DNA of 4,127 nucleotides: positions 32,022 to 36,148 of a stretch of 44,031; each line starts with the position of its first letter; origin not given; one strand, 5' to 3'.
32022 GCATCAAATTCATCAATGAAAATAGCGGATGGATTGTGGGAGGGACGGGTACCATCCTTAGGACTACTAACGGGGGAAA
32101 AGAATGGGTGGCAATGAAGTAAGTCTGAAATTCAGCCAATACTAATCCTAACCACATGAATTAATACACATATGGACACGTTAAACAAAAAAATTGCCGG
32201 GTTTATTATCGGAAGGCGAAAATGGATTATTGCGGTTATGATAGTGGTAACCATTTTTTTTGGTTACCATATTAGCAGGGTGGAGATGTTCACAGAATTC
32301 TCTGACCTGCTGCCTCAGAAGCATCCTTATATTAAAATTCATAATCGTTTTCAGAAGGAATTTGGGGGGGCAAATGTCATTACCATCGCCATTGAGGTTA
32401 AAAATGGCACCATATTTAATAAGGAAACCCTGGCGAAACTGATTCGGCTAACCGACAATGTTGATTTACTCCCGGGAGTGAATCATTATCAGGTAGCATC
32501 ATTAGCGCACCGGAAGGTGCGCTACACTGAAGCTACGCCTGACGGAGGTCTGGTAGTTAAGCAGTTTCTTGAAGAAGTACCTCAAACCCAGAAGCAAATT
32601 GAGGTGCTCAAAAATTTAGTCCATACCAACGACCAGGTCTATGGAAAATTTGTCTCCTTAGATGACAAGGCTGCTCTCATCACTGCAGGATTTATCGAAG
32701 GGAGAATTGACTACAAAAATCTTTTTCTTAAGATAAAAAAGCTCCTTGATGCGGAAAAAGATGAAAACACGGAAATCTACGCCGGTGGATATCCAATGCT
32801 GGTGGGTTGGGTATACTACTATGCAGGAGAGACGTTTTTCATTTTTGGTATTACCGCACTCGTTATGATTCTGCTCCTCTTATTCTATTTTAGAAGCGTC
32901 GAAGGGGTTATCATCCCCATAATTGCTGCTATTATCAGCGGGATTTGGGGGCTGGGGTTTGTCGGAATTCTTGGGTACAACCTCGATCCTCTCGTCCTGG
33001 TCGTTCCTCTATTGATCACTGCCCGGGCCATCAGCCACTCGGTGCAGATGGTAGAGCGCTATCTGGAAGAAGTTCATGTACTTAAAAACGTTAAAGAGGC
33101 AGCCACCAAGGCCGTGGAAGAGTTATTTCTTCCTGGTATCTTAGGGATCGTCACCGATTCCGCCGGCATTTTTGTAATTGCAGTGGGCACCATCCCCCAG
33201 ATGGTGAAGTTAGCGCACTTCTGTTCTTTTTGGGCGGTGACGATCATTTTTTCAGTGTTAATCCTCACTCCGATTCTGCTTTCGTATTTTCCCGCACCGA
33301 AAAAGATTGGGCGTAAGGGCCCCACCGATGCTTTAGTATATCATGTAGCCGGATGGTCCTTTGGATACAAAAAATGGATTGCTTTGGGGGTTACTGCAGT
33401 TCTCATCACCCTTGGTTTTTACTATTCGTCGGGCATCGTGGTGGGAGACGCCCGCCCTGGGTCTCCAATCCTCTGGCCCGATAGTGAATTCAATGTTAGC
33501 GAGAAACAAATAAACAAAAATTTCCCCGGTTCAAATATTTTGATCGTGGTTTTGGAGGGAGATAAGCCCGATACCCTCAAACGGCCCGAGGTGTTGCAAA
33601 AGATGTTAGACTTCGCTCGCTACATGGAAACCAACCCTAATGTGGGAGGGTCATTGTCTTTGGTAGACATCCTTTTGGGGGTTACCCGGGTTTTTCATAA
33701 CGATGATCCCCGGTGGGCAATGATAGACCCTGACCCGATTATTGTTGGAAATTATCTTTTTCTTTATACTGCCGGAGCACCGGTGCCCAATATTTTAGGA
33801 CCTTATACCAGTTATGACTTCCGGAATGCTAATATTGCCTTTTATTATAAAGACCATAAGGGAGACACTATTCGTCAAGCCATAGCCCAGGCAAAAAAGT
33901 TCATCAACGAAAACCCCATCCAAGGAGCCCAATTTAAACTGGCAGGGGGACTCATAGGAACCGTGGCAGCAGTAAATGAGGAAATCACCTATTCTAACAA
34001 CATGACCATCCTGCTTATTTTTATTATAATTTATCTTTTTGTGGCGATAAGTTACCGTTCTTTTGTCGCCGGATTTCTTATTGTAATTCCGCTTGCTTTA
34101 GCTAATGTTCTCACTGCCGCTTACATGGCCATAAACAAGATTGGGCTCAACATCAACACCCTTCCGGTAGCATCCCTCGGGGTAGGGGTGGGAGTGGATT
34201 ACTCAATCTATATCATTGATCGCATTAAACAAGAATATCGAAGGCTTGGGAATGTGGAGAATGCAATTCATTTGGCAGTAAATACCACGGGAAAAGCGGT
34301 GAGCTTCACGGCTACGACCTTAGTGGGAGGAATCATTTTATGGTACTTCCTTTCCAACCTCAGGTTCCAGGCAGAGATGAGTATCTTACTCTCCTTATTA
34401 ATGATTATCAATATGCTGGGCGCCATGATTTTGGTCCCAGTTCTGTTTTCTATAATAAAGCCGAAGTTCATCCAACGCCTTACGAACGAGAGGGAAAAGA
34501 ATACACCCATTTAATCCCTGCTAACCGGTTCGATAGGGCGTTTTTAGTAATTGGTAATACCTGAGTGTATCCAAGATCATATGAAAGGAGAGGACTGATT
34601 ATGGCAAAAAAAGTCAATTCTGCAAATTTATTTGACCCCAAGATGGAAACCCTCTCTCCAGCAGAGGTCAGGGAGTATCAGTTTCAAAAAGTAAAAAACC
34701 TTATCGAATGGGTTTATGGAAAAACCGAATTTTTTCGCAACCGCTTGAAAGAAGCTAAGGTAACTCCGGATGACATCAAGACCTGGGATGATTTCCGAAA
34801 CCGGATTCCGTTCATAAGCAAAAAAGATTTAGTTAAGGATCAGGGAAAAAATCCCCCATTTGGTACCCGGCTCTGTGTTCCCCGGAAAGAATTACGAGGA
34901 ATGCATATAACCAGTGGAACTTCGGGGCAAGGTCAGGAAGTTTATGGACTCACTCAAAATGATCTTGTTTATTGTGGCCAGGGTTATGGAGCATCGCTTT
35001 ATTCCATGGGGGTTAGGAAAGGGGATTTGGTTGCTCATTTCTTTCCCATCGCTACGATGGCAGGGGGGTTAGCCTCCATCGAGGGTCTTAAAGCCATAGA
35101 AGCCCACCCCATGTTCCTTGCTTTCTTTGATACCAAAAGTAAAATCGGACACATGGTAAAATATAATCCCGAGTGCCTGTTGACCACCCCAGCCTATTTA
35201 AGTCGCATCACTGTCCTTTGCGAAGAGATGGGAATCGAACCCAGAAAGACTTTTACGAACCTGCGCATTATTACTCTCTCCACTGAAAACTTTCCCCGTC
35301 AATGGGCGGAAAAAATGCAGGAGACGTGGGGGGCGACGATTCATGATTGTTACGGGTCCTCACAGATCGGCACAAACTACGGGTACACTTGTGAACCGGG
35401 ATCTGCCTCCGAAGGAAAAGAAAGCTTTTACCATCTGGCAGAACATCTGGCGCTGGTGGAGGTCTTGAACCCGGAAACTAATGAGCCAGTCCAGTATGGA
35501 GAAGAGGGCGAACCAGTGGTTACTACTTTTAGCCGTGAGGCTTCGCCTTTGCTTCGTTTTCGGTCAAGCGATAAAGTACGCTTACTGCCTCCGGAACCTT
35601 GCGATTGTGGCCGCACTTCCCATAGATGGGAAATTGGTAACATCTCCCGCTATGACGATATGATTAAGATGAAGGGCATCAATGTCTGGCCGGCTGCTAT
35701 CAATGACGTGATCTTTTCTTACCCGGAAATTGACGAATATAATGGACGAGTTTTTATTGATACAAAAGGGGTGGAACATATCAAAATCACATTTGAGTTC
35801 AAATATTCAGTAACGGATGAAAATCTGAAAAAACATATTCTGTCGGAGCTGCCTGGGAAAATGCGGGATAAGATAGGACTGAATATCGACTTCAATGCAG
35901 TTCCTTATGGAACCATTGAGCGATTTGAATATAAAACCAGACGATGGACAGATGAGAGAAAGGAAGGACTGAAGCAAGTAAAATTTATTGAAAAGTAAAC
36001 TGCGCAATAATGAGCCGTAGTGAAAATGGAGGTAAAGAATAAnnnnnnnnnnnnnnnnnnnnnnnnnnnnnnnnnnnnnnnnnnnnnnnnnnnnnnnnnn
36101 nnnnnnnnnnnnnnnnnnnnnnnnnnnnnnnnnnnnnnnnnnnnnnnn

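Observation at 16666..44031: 27-kb anaerobic catabolic island whose parts fit a methyl-group-to-acyl-CoA and phenolic funnel ending in ring hydrolysis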

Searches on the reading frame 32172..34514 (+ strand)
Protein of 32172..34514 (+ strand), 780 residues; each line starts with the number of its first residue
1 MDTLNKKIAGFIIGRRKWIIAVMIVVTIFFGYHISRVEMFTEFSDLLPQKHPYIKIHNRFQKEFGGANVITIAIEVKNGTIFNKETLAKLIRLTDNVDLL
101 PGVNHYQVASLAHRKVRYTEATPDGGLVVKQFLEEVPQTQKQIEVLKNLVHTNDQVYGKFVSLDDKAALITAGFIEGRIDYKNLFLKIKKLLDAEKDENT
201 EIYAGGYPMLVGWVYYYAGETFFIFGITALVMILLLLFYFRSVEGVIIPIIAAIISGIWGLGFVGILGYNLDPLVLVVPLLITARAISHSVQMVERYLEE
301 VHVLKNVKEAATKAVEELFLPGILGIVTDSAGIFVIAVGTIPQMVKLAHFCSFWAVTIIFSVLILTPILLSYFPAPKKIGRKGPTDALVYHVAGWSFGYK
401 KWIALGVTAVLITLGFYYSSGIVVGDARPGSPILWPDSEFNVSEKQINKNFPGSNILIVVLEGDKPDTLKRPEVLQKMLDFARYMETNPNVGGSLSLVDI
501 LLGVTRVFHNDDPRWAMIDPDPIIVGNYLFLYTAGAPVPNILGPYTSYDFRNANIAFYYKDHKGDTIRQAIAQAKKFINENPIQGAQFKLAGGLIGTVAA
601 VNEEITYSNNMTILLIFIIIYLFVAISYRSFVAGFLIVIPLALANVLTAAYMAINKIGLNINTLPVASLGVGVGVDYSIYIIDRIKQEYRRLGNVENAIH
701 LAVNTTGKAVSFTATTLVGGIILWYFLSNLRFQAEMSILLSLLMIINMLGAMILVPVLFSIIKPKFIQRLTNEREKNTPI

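Call 4: search_protein_families(library=pfam, proteins=[window:32172-34514:+])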
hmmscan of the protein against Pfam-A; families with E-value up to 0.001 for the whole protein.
window:32172-34514:+ (780 aa): 3 families
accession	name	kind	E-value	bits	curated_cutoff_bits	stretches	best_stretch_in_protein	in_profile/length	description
PF03176.21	MMPL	-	1.5e-35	123.1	20.5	2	441-761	10-301/333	MMPL family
PF00873.25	ACR_tran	-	9.7e-08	30.6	28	1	601-762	329-489/1021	AcrB/AcrD/AcrF family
PF02460.24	Patched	-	0.0006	20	23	1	245-362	30-143/156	Patched SSD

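Call 11: search_protein_families(library=ncbifam, proteins=[window:32172-34514:+], max_evalue=0.00001)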
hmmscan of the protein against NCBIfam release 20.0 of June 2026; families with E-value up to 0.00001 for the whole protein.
window:32172-34514:+ (780 aa): 9 families
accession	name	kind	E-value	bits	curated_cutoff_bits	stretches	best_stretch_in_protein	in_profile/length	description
TIGR00921.1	2A067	subfamily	3.1e-48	164.4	351.9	2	15-377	3-350/733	hydrophobe/amphiphile efflux-3 (HAE3) family transporter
TIGR00833.1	actII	subfamily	1.5e-33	116.1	874.7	2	548-761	113-331/910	MMPL family RND transporter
TIGR03480.1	HpnN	hypoth_equivalog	1.7e-19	69.3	751.85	1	612-759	719-856/862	hopanoid biosynthesis associated RND transporter like protein HpnN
NF045600.2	BstA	equivalog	2.1e-11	42.5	1400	0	593-770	268-447/903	sterol transporter cytoplasmic membrane protein BstA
NF052374.1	HopndTporHpnN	equivalog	7.5e-11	40.8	1100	1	563-765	229-429/858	hopanoid transporter HpnN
TIGR00916.1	2A0604s01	subfamily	2e-07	30.8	148.6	1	603-726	84-207/231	SecD/SecF family protein translocase subunit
NF009583.0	PRK13024.1-3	subfamily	5e-07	28.1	721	1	611-765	283-434/755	protein translocase subunit SecDF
NF052608.1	TrhMmycExpMmpL3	equivalog_domain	6e-07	28.1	1400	1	547-753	127-338/992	trehalose monomycolate exporter MmpL3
TIGR00918.1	2A060602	subfamily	3.9e-06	24.8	1120.4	0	181-375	926-1119/1145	transmembrane receptor Patched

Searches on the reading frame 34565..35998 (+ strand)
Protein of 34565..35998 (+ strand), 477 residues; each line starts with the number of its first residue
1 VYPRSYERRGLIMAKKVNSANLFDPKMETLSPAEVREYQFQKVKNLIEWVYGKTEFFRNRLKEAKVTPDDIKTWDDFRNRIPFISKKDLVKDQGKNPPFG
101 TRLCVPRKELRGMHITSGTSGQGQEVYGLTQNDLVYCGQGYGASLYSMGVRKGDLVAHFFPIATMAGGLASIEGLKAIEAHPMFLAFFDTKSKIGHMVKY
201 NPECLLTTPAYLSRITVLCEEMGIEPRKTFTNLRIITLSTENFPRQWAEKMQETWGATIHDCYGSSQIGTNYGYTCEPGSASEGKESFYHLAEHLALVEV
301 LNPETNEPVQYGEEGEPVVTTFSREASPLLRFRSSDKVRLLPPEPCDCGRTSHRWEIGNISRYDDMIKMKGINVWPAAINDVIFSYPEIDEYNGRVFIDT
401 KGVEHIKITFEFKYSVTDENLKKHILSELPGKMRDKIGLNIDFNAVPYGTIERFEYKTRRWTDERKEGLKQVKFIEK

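Call 4: search_protein_families(library=pfam, proteins=[window:34565-35998:+])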
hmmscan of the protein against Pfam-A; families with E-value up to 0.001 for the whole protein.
window:34565-35998:+ (477 aa): 2 families
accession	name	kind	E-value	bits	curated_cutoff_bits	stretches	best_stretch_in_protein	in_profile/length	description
PF14535.12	AMP-binding_C_2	-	3.6e-11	43.6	25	1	371-465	1-96/96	AMP-binding enzyme C-terminal domain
PF00501.34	AMP-binding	-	1.5e-08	34.3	29.9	1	110-317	164-372/384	AMP-binding enzyme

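Call 11: search_protein_families(library=ncbifam, proteins=[window:34565-35998:+], max_evalue=0.00001)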
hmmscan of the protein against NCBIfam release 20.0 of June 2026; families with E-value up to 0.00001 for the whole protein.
window:34565-35998:+ (477 aa): 9 families
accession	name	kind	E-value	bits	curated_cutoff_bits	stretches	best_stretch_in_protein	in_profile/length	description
NF041878.1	paak_haloarch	equivalog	1.2e-56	192.2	700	1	27-463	5-425/427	phenylacetate--CoA ligase PaaK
TIGR02155.1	PA_CoA_ligase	equivalog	6.6e-54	183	646.3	1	28-465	1-422/422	phenylacetate--CoA ligase PaaK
NF053551.1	FlxY_rubin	equivalog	6.7e-47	160.2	520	1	28-456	2-410/424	flexirubin biosynthesis putative acyl-CoA ligase FlxY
NF045666.1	DVU1553_fam_AMP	equivalog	5.3e-41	140.8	300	1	26-354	14-323/331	DVU_1553 family AMP-dependent CoA ligase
TIGR03335.1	F390_ftsA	equivalog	1.8e-26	92.8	458.7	1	23-425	2-392/445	coenzyme F390 synthetase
NF041217.1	BagE_FevW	exception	2.1e-08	33.6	800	1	96-351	58-301/424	bagremycin/ferroverdin synthetase BagE/FevW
TIGR02304.1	aden_form_hyp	equivalog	5.9e-08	32.1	251.9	1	176-461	158-424/430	F390 synthetase-related protein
NF004837.0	PRK06187.1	subfamily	1.2e-06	27.1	476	0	362-392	421-451/531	long-chain-fatty-acid--CoA ligase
NF005859.1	PRK07788.1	exception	1.5e-06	27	875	0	194-393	297-488/560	long-chain-fatty-acid--CoA ligase FadD2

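Call 40: search_solved_structures(query=window:34565-35998:+, max_evalue=1e-10)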
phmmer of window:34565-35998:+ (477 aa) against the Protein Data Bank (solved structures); distinct sequences matched with E-value up to 1e-10: 8.
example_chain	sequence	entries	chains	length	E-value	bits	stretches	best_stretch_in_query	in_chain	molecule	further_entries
4r1l_A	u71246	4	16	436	2.1e-43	151.8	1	22-463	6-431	Phenylacetate-coenzyme A ligase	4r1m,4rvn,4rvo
6hdw_A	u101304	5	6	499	1.4e-40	142.6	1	22-466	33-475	2-hydroxyisobutyryl-CoA synthetase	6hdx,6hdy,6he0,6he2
2y27_A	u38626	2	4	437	4.5e-38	134.3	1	27-466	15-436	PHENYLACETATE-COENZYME A LIGASE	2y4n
2y4o_A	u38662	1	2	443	1.4e-35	126.1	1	24-465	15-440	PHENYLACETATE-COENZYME A LIGASE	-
6wuq_A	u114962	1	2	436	1.5e-16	63.3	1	30-389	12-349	AjiA1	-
6siw_B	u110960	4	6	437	5.4e-15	58.2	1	30-351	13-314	PaaK-like ligase (AMP-dependent synthetase and ligase) | AMP-dependent synthetase and ligase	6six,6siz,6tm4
6siw_A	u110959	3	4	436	5.4e-15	58.2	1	30-351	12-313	PaaK-like ligase (AMP-dependent synthetase and ligase) | AMP-dependent synthetase and ligase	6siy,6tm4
9s3l_A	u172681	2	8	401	1.2e-14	57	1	52-388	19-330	Phenylacetate-CoA ligase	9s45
